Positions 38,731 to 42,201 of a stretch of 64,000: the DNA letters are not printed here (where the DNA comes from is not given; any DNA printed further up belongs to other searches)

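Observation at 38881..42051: Giant cytoplasmic ECF-type sigma factor fusion (~1056 aa) with an internally duplicated beta-rich module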

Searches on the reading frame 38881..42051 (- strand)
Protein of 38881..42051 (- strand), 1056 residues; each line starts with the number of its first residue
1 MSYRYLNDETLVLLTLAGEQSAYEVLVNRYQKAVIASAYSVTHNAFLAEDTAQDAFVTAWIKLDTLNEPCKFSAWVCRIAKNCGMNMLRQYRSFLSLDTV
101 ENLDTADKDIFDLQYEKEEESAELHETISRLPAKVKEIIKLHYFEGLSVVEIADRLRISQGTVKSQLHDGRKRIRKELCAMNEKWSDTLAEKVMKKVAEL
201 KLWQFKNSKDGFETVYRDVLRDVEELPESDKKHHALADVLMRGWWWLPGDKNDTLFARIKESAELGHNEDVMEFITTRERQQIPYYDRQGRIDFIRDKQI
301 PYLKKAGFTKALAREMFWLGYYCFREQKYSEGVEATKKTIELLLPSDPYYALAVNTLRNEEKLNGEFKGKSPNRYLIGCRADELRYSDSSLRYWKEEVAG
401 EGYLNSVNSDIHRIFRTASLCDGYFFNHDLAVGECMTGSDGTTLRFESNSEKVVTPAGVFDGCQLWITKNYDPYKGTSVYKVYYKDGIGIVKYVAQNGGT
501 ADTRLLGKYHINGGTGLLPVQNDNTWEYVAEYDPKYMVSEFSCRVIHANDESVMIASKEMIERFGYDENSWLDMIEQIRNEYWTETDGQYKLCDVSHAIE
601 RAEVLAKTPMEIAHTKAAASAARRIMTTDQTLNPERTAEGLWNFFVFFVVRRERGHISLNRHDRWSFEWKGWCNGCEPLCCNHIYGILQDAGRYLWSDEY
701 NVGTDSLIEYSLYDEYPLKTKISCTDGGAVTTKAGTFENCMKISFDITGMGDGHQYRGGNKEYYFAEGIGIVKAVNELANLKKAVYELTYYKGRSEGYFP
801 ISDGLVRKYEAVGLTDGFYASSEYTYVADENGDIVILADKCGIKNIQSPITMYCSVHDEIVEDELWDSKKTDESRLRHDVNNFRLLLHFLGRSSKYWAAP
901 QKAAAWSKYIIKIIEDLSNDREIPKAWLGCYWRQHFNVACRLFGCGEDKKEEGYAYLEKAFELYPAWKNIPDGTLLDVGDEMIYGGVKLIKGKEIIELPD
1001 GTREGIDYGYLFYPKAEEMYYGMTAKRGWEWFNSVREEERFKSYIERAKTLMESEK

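Call 3: search_protein_families(library=pfam, proteins=[window:38881-42051:-], max_evalue=1)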
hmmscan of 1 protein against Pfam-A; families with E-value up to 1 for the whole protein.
window:38881-42051:- (1056 aa): 14 families
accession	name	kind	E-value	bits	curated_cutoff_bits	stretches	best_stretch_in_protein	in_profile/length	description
PF08281.18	Sigma70_r4_2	-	6.9e-17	61.3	25.7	1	122-174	2-54/54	Sigma-70, region 4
PF04542.20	Sigma70_r2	-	3.2e-12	46.5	24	1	26-92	1-69/71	Sigma-70 region 2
PF04545.22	Sigma70_r4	-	8.2e-12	44.9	24.1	1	128-176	2-50/50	Sigma-70, region 4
PF21347.3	DUF3108_like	-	5.6e-08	33.3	27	2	729-774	141-184/199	DUF3108-like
PF07638.17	Sigma70_ECF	-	1.4e-06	28.7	21.1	1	109-178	113-183/185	ECF sigma factor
PF04297.20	UPF0122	-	0.0047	17.6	22.7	1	131-184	18-67/101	Putative helix-turn-helix protein, YlxM / p13 like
PF06530.18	Phage_antitermQ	-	0.0067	16.8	26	1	133-183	65-115/118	Phage antitermination protein Q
PF13384.12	HTH_23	-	0.012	15.9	24.6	1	138-165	10-36/50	Homeodomain-like domain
PF00196.25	GerE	-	0.028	14.5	23.5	1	144-165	15-36/57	Bacterial regulatory proteins, luxR family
PF19610.4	DUF6115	-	0.061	14.1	27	1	117-164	82-128/134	Family of unknown function (DUF6115)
PF13412.12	HTH_24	-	0.17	11.9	21.9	1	146-166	17-37/48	Winged helix-turn-helix DNA-binding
PF13518.12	HTH_28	-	0.18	12.3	25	0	137-164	4-30/52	Helix-turn-helix domain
PF07202.18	Tcp10_C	-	0.18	11.9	36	0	992-1004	21-33/35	T-complex protein 10 C-terminus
PF07719.23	TPR_2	-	0.28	11.9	27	0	313-342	1-30/34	Tetratricopeptide repeat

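Call 4: search_protein_families(library=ncbifam, proteins=[window:38881-42051:-], max_evalue=1)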
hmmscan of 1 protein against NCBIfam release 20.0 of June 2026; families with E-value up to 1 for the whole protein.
window:38881-42051:- (1056 aa): 109 families (the best 25 are shown)
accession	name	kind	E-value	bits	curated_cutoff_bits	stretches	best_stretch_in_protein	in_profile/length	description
NF007223.0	PRK09641.1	equivalog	9.6e-30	103.8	209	1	15-178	12-184/187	RNA polymerase sigma factor SigW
TIGR02985.1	Sig70_bacteroi1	subfamily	1.2e-28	100.4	126.4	1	22-178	2-162/162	RNA polymerase sigma-70 factor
TIGR02937.1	sigma70-ECF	superfamily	1.3e-28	99.7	42.9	1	22-178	2-165/165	sigma-70 family RNA polymerase sigma factor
TIGR02948.1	SigW_bacill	equivalog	2.4e-27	96.2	243.1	1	17-179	14-185/187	RNA polymerase sigma factor SigW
NF058625.1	sigma_PG0214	equivalog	3.6e-27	95.1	130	1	20-183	3-166/170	GFO_1088 family ECF-type sigma factor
TIGR02983.1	SigE-fam_strep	subfamily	1.5e-25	89.9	141.55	1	19-178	4-158/162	SigE family RNA polymerase sigma factor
NF007216.0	PRK09638.1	equivalog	1.8e-25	89.8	194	1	7-179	4-175/180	RNA polymerase sigma factor SigY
NF004113.0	PRK05602.1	equivalog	7.2e-24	84.6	208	1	7-182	31-205/211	RNA polymerase sigma factor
TIGR02954.1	Sig70_famx3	hypoth_equivalog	3.7e-23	82.1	188.5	1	6-178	1-167/170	RNA polymerase sigma-70 factor, TIGR02954 family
TIGR02950.1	SigM_subfam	subfamily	2.4e-22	79.5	147.95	1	25-177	4-157/159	RNA polymerase sigma factor, SigM family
NF008888.0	PRK11922.1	equivalog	3.7e-22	79.1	204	1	6-179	15-197/231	RNA polymerase sigma factor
NF006930.0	PRK09415.1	subfamily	4e-22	78.9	198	1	22-178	17-175/179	RNA polymerase factor sigma C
NF009171.0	PRK12518.1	equivalog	9.8e-22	77.7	208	1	7-178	13-184/191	RNA polymerase sigma factor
NF009172.0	PRK12519.1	subfamily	2.4e-21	76.2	222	1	8-180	16-191/194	RNA polymerase sigma factor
NF009166.1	PRK12513.1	equivalog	1.4e-20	73.8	206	1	7-183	8-191/193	RNA polymerase sigma factor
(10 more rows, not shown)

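Call 5: search_solved_structures(query=window:38881-42051:-, max_evalue=1)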
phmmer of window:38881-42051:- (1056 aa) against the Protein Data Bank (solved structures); distinct sequences matched with E-value up to 1: 33.
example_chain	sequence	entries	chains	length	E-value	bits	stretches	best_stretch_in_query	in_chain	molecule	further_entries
5wuq_A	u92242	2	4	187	3.1e-20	74.8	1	17-178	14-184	ECF RNA polymerase sigma factor SigW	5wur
8z6g_B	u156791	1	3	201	1e-16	63.2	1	7-179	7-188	RNA polymerase sigma factor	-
6in7_B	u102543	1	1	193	1.3e-16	62.8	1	8-178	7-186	RNA polymerase sigma-H factor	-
9m9d_F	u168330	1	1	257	4.6e-12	47.8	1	22-183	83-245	ECF RNA polymerase sigma factor SigE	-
9m9e_F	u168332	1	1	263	4.9e-12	47.7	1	22-183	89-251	ECF RNA polymerase sigma factor SigE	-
9m98_F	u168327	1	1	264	5e-12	47.7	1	22-183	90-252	ECF RNA polymerase sigma factor SigE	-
1or7_A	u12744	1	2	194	8.8e-12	46.9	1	5-176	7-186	RNA polymerase sigma-E factor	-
6jbq_F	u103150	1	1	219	1.3e-11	46.3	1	5-176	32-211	ECF RNA polymerase sigma-E factor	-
2q1z_A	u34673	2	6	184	4.1e-09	38.1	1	44-177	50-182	RpoE, ECF SigE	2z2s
6dv9_F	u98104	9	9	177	5.8e-09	37.5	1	19-177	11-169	ECF RNA polymerase sigma factor SigL | RNA polymerase sigma factor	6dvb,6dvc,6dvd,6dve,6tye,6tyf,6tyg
4cxf_A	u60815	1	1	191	3e-08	35.2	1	10-182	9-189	RNA POLYMERASE SIGMA FACTOR CNRH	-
5or5_A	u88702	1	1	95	5.8e-08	34.2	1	5-88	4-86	ECF RNA polymerase sigma-E factor,ECF RNA polymerase sigma factor SigW,ECF RNA polymerase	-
6jhe_A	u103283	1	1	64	9.1e-08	33.6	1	124-178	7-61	ECF RNA polymerase sigma factor SigW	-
6jcy_F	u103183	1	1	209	4.1e-07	31.4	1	36-178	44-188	ECF RNA polymerase sigma factor SigH,ECF RNA polymerase sigma factor SigE,ECF RNA polymera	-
2map_A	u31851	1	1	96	1e-06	30.1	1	5-88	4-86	RNA polymerase sigma factor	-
7qh5_A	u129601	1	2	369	5.8e-06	27.6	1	18-88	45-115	RNA polymerase sigma factor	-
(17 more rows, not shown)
